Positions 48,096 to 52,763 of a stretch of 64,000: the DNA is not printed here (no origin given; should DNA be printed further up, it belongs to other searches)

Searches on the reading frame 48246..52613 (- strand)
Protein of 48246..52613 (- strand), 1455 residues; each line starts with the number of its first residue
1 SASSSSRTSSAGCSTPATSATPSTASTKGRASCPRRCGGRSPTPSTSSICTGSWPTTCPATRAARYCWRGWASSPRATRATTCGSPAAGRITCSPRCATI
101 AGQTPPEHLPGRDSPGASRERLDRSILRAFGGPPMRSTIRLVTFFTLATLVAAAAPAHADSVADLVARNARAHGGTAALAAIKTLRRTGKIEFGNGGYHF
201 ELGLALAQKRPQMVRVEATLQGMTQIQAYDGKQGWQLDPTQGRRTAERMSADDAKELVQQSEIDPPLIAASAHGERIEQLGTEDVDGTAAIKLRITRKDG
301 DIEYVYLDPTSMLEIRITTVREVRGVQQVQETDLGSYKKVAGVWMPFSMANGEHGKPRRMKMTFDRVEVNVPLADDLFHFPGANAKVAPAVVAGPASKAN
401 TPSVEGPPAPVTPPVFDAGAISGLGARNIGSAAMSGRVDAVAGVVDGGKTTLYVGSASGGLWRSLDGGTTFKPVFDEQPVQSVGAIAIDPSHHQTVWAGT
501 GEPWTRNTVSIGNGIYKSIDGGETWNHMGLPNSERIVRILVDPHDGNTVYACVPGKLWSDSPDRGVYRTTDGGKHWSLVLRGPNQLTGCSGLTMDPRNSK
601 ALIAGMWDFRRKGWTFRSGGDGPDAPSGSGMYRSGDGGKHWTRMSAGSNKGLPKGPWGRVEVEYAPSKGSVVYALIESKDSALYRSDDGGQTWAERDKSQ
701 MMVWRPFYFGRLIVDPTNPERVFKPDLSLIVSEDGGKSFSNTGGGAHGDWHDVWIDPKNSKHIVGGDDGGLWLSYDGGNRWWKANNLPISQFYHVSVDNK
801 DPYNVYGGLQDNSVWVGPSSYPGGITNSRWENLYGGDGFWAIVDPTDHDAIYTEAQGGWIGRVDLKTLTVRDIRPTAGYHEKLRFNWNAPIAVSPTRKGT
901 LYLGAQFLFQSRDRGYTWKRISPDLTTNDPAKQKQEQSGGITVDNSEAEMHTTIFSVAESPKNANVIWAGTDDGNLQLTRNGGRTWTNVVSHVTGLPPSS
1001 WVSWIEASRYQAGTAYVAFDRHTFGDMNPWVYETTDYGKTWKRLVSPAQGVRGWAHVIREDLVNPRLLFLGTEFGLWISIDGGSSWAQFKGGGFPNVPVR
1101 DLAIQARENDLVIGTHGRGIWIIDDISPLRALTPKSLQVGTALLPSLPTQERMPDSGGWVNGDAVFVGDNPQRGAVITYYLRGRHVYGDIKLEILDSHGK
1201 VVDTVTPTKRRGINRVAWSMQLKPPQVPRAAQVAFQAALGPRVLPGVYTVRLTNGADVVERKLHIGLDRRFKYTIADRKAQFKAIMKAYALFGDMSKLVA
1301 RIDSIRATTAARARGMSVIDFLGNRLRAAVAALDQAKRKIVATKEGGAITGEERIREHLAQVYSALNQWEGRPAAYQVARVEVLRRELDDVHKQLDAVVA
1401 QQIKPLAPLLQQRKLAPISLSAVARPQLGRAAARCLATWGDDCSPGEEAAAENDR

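Call 25: search_protein_families(library=pfam, proteins=[window:48246-52613:-], max_evalue=0.001)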
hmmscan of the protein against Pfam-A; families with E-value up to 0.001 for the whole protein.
window:48246-52613:- (1455 aa): 3 families
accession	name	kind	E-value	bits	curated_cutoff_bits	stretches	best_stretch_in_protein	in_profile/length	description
PF15902.12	Sortilin-Vps10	-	8.3e-29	101.1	33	2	461-582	3-115/446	Sortilin, neurotensin receptor 3,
PF02012.26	BNR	-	7.7e-08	31.6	27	0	684-694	1-11/12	BNR/Asp-box repeat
PF15899.11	BNR_6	-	0.00015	21.9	27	0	908-921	1-14/14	BNR-Asp box repeat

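Call 73: search_protein_families(library=ncbifam, proteins=[window:48246-52613:-], max_evalue=0.01)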
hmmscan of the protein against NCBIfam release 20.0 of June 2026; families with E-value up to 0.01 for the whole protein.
window:48246-52613:- (1455 aa): 2 families
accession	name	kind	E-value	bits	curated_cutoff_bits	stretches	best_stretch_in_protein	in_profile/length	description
NF045728.1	glycosyl_F510_1955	equivalog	2.8e-37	128.3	175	5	503-605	62-155/246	F510_1955 family glycosylhydrolase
NF047818.1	LIC11996_lipo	equivalog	0.0073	15.5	350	0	995-1043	308-356/422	LIC11996 family lipoprotein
